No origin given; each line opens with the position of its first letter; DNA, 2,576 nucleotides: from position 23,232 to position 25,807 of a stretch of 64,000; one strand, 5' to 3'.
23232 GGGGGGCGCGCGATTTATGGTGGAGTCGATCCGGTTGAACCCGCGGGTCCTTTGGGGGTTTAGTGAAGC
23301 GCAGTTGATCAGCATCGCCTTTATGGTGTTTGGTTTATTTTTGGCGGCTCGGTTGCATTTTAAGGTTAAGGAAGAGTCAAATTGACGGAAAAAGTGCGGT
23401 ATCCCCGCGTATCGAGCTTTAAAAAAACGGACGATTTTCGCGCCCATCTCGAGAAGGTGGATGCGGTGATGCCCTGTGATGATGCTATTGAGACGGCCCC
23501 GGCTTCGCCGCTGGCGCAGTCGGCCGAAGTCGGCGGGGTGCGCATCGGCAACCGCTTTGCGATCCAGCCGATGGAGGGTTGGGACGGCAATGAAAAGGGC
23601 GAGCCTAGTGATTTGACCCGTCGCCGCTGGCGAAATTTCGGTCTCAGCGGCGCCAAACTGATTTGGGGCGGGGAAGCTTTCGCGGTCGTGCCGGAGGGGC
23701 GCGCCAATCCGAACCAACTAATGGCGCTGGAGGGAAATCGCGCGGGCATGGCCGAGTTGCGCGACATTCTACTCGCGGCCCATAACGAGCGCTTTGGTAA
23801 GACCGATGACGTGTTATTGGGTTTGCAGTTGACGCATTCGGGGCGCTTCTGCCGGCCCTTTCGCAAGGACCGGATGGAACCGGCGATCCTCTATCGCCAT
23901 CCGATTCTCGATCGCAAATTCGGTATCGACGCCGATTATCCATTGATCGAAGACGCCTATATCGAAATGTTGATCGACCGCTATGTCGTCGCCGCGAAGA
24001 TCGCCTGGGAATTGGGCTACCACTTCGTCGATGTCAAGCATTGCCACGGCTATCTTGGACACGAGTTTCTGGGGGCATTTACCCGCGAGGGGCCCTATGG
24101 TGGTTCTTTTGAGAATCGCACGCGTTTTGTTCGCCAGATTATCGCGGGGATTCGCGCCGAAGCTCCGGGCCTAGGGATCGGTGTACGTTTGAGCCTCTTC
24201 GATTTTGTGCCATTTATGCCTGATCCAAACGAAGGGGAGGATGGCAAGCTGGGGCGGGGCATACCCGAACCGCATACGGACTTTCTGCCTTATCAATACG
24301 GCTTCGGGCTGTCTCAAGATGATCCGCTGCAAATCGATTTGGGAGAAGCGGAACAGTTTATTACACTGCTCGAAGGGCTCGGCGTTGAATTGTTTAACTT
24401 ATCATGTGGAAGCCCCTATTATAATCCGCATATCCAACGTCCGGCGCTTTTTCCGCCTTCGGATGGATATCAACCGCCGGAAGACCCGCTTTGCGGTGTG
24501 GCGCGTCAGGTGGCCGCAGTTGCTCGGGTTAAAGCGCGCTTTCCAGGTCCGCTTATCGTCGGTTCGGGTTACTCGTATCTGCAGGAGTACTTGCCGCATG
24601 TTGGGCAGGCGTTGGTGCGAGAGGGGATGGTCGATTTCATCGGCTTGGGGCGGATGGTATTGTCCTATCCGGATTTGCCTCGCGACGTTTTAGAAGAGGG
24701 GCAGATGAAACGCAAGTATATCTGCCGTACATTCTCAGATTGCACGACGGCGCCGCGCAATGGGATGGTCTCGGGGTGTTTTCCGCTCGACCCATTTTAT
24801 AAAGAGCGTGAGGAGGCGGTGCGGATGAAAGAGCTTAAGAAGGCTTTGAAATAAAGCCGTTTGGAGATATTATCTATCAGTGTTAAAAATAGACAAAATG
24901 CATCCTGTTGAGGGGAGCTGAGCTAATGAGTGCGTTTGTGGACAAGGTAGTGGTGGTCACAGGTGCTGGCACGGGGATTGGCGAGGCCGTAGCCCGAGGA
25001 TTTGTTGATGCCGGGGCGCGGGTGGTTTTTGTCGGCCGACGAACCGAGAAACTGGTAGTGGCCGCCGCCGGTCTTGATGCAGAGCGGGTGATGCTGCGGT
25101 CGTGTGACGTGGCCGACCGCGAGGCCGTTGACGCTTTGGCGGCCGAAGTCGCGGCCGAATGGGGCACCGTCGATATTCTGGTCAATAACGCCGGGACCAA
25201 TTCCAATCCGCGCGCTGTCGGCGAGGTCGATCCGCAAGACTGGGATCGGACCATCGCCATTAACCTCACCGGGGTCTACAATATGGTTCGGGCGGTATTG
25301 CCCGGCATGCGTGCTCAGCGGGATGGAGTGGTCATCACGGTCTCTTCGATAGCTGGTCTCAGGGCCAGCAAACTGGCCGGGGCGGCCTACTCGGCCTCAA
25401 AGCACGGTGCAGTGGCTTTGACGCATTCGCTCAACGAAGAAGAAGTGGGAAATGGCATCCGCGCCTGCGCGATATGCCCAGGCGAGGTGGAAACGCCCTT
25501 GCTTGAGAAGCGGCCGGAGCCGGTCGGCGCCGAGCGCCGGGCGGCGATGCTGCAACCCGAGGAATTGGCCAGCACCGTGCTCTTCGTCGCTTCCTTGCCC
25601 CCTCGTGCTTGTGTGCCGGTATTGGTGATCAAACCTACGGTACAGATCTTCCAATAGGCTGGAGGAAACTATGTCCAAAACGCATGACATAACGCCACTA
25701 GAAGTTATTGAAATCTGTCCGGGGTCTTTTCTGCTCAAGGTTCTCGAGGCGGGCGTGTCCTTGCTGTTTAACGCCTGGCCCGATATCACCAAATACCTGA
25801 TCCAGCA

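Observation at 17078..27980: ElbD-like ether-lipid megasynthase operon in a flagellated diderm, with an unusual set of accessory genes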

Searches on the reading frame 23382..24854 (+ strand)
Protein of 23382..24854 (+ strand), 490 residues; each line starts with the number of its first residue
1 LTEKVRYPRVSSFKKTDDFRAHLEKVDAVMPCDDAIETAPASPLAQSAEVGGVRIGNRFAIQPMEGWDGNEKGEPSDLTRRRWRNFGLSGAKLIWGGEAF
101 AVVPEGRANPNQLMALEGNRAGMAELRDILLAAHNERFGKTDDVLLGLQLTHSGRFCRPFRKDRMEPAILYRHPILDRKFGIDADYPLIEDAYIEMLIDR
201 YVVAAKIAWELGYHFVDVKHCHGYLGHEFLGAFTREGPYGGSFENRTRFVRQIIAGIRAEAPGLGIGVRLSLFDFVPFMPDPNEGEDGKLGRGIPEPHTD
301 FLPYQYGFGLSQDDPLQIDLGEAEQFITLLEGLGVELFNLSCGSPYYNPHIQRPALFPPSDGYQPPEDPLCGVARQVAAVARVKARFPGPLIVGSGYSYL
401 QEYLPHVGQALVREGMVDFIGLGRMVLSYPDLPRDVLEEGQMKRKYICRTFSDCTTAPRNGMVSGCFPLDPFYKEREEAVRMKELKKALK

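Call 3: search_protein_families(library=pfam, proteins=[window:23382-24854:+], max_evalue=0.001)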
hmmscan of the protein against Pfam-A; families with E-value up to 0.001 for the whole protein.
window:23382-24854:+ (490 aa): 1 family
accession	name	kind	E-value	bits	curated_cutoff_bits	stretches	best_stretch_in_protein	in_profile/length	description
PF00724.26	Oxidored_FMN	-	6.5e-18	65.5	27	1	49-276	7-231/342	NADH:flavin oxidoreductase / NADH oxidase family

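Call 5: search_protein_families(library=ncbifam, proteins=[window:23382-24854:+], max_evalue=0.001)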
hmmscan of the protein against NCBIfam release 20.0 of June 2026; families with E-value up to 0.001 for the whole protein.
window:23382-24854:+ (490 aa): 7 families
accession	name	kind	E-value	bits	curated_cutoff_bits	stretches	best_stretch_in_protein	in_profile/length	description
NF006101.0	PRK08255.1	equivalog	2.6e-14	52.3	1078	1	21-277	375-632/768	bifunctional salicylyl-CoA 5-hydroxylase/oxidoreductase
NF007899.0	PRK10605.1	subfamily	4.7e-14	52.4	403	1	190-271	153-236/365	N-ethylmaleimide reductase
NF041087.1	bile_acid_BaiCD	equivalog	7.4e-14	50.8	825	1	180-262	123-207/642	bile acid Fe-S flavoenzyme BaiCD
NF010047.0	PRK13523.1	equivalog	1.1e-12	47.7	431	1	50-275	11-221/339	NADPH dehydrogenase NamA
NF045599.1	bili_reduct_long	exception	2.5e-11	42.6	750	1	194-273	137-216/641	bilirubin reductase, long form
TIGR03997.1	mycofact_OYE_2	equivalog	6.4e-11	41.4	793.15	1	189-276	132-222/645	mycofactocin system FadH/OYE family oxidoreductase 2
NF045592.1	bili_reduct_N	equivalog_domain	1.2e-10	41.1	425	1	194-273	137-216/363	bilirubin reductase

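Call 19: search_solved_structures(query=window:23382-24854:+, max_evalue=0.01, show_alignments=2)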
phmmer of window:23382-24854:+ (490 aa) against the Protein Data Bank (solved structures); distinct sequences matched with E-value up to 0.01: 133 (the best 60 are shown).
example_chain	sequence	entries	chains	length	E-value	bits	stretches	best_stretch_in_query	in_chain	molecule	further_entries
5nux_A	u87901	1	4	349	6.7e-18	67.6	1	48-274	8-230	Chromate reductase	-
5ogt_A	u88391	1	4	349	1.3e-17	66.7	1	48-274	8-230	Chromate reductase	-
3hf3_A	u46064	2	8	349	5.8e-17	64.5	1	48-274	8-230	Chromate reductase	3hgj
8uaj_A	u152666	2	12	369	6e-17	64.5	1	47-274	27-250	NADPH dehydrogenase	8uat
5ocs_A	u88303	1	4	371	3.7e-16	61.9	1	49-278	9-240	Putative NADH-depentdent flavin oxidoreductase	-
3krz_A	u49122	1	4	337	1.4e-14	56.7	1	49-276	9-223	NADH:flavin oxidoreductase/NADH oxidase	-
3kru_A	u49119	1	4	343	1.4e-14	56.7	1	49-276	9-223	NADH:flavin oxidoreductase/NADH oxidase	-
7o0t_A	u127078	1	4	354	1.8e-13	53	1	49-277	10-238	NADH:flavin oxidoreductase/NADH oxidase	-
7tmb_A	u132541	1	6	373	2.4e-13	52.6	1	181-288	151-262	N-ethylmaleimide reductase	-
8pun_A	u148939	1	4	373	1.4e-11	46.8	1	44-277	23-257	NADPH dehydrogenase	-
8e5i_A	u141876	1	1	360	1.6e-11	46.6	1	146-280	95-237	Alkene reductase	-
8bpp_A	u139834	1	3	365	3.3e-11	45.6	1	196-286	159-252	N-ethylmaleimide reductase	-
1icp_A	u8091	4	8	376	3.5e-11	45.5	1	194-276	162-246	12-OXOPHYTODIENOATE REDUCTASE 1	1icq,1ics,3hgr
5cpl_A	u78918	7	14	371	4e-11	45.3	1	52-308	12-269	Xenobiotic reductase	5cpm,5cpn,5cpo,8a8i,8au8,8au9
5n6q_A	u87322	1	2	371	4e-11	45.3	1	52-308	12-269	NADH:flavin oxidoreductase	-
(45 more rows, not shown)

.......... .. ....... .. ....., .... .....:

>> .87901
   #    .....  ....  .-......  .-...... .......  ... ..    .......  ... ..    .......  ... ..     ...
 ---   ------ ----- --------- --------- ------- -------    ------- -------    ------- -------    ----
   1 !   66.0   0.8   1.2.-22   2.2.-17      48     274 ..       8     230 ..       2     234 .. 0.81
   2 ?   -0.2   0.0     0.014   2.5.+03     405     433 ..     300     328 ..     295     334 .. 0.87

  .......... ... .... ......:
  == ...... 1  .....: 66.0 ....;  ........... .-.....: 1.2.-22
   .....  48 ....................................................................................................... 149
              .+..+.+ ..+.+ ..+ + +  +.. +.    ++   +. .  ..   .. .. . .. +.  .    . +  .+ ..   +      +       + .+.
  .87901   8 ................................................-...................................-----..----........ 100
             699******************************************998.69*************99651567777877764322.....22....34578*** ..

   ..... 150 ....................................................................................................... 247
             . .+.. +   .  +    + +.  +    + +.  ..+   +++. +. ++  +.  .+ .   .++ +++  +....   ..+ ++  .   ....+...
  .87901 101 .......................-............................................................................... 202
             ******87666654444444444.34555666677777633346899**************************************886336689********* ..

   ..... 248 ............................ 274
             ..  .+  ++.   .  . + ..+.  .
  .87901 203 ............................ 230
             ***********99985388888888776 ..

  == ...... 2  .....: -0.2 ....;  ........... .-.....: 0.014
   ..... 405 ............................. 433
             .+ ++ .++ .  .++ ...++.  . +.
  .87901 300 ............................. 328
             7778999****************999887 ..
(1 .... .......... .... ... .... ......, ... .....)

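Call 44: find_homologous_proteins(query=window:23382-24854:+, max_evalue=0.00001)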
Query window:23382-24854:+ (490 aa): 8000 proteins with E <= 0.00001 among 8000 candidates; the best 120 are listed.
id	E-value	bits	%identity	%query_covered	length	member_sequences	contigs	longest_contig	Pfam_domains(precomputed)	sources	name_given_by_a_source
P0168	0.0e+0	1139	99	100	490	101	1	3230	PF00724.27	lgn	-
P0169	0.0e+0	1021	88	99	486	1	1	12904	PF00724.27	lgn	-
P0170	0.0e+0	1020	88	99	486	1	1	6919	PF00724.27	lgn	-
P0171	0.0e+0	1019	88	99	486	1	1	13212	PF00724.27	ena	-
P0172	0.0e+0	1018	88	99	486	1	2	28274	PF00724.27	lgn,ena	-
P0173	0.0e+0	1016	88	99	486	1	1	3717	PF00724.27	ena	-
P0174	0.0e+0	1016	88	99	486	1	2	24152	PF00724.27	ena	-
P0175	0.0e+0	1009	87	100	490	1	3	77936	PF00724.27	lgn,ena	-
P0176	6.5e-293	990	86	100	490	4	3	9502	PF00724.27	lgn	-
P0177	8.9e-288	973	83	100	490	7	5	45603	PF00724.27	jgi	-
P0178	8.5e-279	943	83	99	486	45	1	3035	PF00724.27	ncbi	-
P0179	2.6e-278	942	82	100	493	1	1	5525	PF00724.27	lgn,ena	-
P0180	1.4e-277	939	81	100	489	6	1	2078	PF00724.27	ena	-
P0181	7.2e-270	914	79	99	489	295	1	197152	PF00724.27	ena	-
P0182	9.9e-266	900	78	99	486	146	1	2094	PF00724.27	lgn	-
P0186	1.2e-244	831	73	99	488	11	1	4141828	PF00724.27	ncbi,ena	-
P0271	4.1e-212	723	64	99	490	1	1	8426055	PF00724.27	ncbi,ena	-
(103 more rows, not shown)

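Call 45: find_encoding_contigs(protein=P0271, flank=9000, max_places=1)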
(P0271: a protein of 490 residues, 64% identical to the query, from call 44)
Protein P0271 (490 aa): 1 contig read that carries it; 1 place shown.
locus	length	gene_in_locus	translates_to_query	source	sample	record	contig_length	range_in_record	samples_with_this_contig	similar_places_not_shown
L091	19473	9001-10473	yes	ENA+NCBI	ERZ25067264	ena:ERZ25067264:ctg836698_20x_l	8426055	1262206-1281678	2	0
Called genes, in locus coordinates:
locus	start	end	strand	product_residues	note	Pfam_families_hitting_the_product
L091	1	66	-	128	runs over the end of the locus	-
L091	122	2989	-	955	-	PF06452:CBM9_1 (faint), PF19313:DUF5916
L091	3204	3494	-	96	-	-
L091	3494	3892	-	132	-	-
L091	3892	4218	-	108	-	-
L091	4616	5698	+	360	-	PF01118:Semialdhyde_dh, PF02774:Semialdhyde_dhC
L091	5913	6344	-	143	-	PF06429:Flg_bbr_C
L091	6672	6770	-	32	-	-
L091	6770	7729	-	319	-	PF00389:2-Hacid_dh, PF02826:2-Hacid_dh_C, PF03446:NAD_binding_2 (weak)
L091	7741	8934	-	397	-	PF00266:Aminotran_5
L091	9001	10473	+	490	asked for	PF00724:Oxidored_FMN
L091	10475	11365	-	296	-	PF04085:MreC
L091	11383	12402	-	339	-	PF00022:Actin, PF06723:MreB_Mbl, PF00012:HSP70, PF14450:FtsA (weak)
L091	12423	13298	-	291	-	PF01259:SAICAR_synt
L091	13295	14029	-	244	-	PF00551:Formyl_trans_N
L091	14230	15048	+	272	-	PF00483:NTP_transferase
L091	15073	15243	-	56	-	-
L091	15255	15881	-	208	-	PF01135:PCMT, PF00398:RrnaAD (weak)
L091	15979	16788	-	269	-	PF13860:FlgD_ig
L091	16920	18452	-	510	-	PF00590:TP_methylase, PF02602:HEM4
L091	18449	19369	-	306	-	PF01379:Porphobil_deam, PF03900:Porphobil_deamC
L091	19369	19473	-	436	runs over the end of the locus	PF05201:GlutR_N, PF01488:Shikimate_DH, PF13241:NAD_binding_7 (weak), PF03807:F420_oxidored (faint), PF00745:GlutR_dimer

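Call 46: find_encoding_contigs(protein=P0186, flank=9000, max_places=1)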
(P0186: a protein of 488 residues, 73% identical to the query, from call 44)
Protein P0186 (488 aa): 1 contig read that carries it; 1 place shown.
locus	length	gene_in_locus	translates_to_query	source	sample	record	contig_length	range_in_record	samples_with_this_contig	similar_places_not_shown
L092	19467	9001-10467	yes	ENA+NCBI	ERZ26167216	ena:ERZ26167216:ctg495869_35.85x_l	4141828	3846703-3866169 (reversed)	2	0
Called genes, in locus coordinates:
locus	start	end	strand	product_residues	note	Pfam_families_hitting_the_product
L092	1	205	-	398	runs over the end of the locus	PF00155:Aminotran_1_2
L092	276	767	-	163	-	PF00186:DHFR_1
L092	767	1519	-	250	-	PF00005:ABC_tran, PF13304:AAA_21 (faint)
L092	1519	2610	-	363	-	PF01740:STAS (weak), PF13466:STAS_2, PF02405:MlaE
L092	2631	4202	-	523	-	-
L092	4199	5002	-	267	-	PF03886:ABC_trans_aux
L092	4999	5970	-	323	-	PF02470:MlaD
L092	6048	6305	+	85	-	-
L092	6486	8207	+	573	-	PF01370:Epimerase (weak), PF07993:NAD_binding_4, PF03015:Sterile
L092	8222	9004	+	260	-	PF01790:LGT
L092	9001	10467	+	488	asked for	PF00724:Oxidored_FMN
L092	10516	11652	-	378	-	PF00291:PALP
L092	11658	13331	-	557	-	PF00920:ILVD_EDD_N, PF24877:ILV_EDD_C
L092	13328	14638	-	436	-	PF04909:Amidohydro_2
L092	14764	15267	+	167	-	PF09990:DUF2231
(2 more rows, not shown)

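Call 72: predict_structure(alignment_id=A4)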
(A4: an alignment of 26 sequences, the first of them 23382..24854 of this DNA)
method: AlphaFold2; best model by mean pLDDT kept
length: 490 residues; sequences in the alignment: 26
mean_pLDDT: 80.6   pTM: 0.86
mean pLDDT of the five models: 80.6, 79.0, 78.8, 78.4, 76.2
residues with pLDDT >= 90: 200; 70-90: 179; 50-70: 66; < 50: 45
segments of 3 or more residues with pLDDT < 50: 1-4, 159-161, 349-361, 450-469
pLDDT, mean of each block of 10 residues (from residue 1): 57 87 90 94 94 90 73 86 89 88 78 90 96 94 94 63 63 81 86 93 97 89 63 90 93 97 91 78 76 84 85 88 93 92 55 39 69 85 94 78 90 95 77 92 66 41 41 66 61
secondary structure, 60 per line:
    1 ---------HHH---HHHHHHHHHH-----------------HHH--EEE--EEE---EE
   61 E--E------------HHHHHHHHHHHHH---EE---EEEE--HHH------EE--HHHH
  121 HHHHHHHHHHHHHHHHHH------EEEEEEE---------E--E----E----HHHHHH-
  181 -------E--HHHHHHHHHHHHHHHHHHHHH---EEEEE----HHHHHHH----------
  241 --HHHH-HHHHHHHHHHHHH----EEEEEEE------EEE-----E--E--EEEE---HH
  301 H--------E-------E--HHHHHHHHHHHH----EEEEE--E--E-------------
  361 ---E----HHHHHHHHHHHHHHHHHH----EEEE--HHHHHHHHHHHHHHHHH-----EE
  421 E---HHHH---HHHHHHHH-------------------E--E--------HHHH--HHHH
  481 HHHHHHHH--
elements in order: H16-25 E48-50 E53-55 E59-61 H77-89 E98-101 H117-138 E145-151 H174-179 H191-211 E215-219 H224-230 H243-246 H248-260 E265-271 E278-280 E292-295 H321-332 E337-341 H369-386 E391-394 H397-413 E419-421 H425-428 H432-439 H471-474 H477-488

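Call 74: fold_search(model_id=the predicted structure, library=pdb)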
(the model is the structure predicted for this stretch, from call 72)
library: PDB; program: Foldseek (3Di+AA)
matches with E <= 10: 1778; with E <= 0.001: 385
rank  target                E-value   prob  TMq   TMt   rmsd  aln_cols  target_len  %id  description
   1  5ogt_A                2.1e-20  1.00  0.57  0.79   4.9       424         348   24  Thermus scotoductus SA-01 Ene-reductase triple mutant TsER_C25D_I67T_A102H (released 2018-08-01)
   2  5nux_A                3.0e-20  1.00  0.56  0.78   4.7       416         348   24  Thermus scotoductus SA-01 Ene-reductase double mutant TsER_C25D_I67T (released 2018-05-30)
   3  8uat_F                3.8e-20  1.00  0.56  0.76   5.4       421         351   24  Thermus scotoductus SA-01 Ene-reductase Compound 3b Complex (released 2024-07-03)
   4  8uaj_A                6.5e-20  1.00  0.57  0.78   5.1       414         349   24  Succinate Bound Crystal Structure of Thermus scotoductus SA-01 Ene-reductase (released 2024-07-03)
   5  7o0t_A                7.4e-20  1.00  0.57  0.77   4.7       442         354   20  Crystal structure of Chloroflexus aggregans ene-reductase CaOYE holoenzyme (released 2021-05-05)
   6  3hf3_A                1.5e-19  1.00  0.57  0.78   5.2       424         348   24  Old Yellow Enzyme from Thermus scotoductus SA-01 (released 2010-02-23)
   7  9iuv_A                1.9e-19  1.00  0.55  0.78   4.9       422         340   19  Crystal Structure of a PtOYE Mutant (ADes-5) (released 2025-08-27)
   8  3gr7_A                5.4e-19  1.00  0.56  0.80   4.2       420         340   19  Structure of OYE from Geobacillus kaustophilus, hexagonal crystal form (released 2010-03-31)
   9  3kru_C                6.5e-19  1.00  0.54  0.78   5.4       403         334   22  Crystal Structure of the Thermostable Old Yellow Enzyme from Thermoanaerobacter pseudethanolicus E39 (released 2009-12-08)
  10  3kru_A                1.3e-18  1.00  0.54  0.77   5.5       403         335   20  Crystal Structure of the Thermostable Old Yellow Enzyme from Thermoanaerobacter pseudethanolicus E39 (released 2009-12-08)
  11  8j59_A                1.5e-18  1.00  0.57  0.71   6.0       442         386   20  The structure of a novel thermophilic-like old yellow enzyme from Aspergillus flavus-AfOYE1 (released 2024-04-24)
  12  8j59_B                1.8e-18  1.00  0.58  0.71   6.4       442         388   20  The structure of a novel thermophilic-like old yellow enzyme from Aspergillus flavus-AfOYE1 (released 2024-04-24)
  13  8auf_B                1.9e-18  1.00  0.56  0.75   4.7       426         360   20  XenA Y183F variant in complex with ethyl (Z)-2-(hydroxyimino)-3-oxopentanoate (released 2023-03-01)
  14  8aug_A                1.9e-18  1.00  0.54  0.72   5.2       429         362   20  XenA Y183F variant in complex with ethyl (Z)-2-(hydroxyimino)-3-oxobutanoate (released 2023-03-01)
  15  7qfx_C                1.9e-18  1.00  0.54  0.63   6.8       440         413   20  Crystal structure of Old Yellow Enzyme AnOYE8 from Aspergillus niger (released 2022-04-20)
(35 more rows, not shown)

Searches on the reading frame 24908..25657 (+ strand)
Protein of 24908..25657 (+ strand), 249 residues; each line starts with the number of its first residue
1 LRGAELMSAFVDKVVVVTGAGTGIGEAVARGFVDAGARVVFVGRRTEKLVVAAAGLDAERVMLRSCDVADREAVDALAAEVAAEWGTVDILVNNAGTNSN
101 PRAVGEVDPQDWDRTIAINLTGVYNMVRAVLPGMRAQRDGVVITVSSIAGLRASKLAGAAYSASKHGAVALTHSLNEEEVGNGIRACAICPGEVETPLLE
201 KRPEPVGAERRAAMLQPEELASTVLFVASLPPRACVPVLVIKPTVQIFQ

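Call 3: search_protein_families(library=pfam, proteins=[window:24908-25657:+], max_evalue=0.001)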
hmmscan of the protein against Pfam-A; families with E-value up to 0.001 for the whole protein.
window:24908-25657:+ (249 aa): 4 families
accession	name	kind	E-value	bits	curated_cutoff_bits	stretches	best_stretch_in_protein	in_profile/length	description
PF00106.31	adh_short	-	1.8e-56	191.2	26.6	1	13-203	1-191/195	short chain dehydrogenase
PF13561.12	adh_short_C2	-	1.4e-43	149.6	27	1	19-229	1-218/236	Enoyl-(Acyl carrier protein) reductase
PF08659.16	KR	-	2.8e-13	50.6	22.6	1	15-186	3-170/180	KR domain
PF01370.27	Epimerase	-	2.5e-05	24.2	20.9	1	15-198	1-176/240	NAD dependent epimerase/dehydratase family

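Call 5: search_protein_families(library=ncbifam, proteins=[window:24908-25657:+], max_evalue=0.001)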
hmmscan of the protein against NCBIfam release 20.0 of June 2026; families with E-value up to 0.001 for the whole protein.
window:24908-25657:+ (249 aa): 228 families (the best 25 are shown)
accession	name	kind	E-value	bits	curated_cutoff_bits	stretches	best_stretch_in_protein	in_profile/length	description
NF005672.0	PRK07454.1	equivalog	1.2e-53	181.8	234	1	12-244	6-237/241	SDR family oxidoreductase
NF004198.0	PRK05653.1-3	equivalog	1e-51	175.8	296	1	8-229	3-229/248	3-oxoacyl-ACP reductase FabG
NF005559.1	PRK07231.1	subfamily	7.3e-51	173.1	215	1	11-221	3-222/249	glucose 1-dehydrogenase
NF052558.1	MBtsdlDhBudC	equivalog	6e-50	170.1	270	1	10-229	1-224/250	meso-2,3-butanediol dehydrogenase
NF009466.0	PRK12826.1-2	subfamily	8.8e-50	169.5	222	1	13-229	4-227/248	3-oxoacyl-ACP reductase FabG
NF009093.0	PRK12429.1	subfamily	1.8e-47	161.8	258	1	11-202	4-195/259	3-hydroxybutyrate dehydrogenase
NF005594.0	PRK07326.1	equivalog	8e-47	159.8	271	1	9-244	3-232/237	SDR family oxidoreductase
NF005806.0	PRK07666.1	equivalog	2e-46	158.2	286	1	8-236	3-229/239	3-ketoacyl-ACP reductase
TIGR01963.1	PHB_DH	subfamily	2.1e-46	158.3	307.05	1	13-226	2-212/255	3-hydroxybutyrate dehydrogenase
NF004791.0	PRK06138.1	equivalog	6.5e-46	156.7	312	1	11-229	4-232/252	SDR family oxidoreductase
NF004526.0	PRK05872.1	subfamily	1.1e-43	149.4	276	1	7-206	5-202/297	short-chain dehydrogenase/reductase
TIGR01830.1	3oxo_ACP_reduc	equivalog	1.8e-43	148.9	297.75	1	15-229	1-221/239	3-oxoacyl-[acyl-carrier-protein] reductase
NF004203.0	PRK05653.2-4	subfamily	3.6e-42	144.5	313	1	11-200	5-196/260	3-oxoacyl-ACP reductase FabG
NF009464.0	PRK12824.1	subfamily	5.2e-42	144.2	269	1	12-229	2-225/245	3-oxoacyl-ACP reductase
NF006073.0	PRK08219.1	equivalog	6e-42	143.9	218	1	13-245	4-226/227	SDR family oxidoreductase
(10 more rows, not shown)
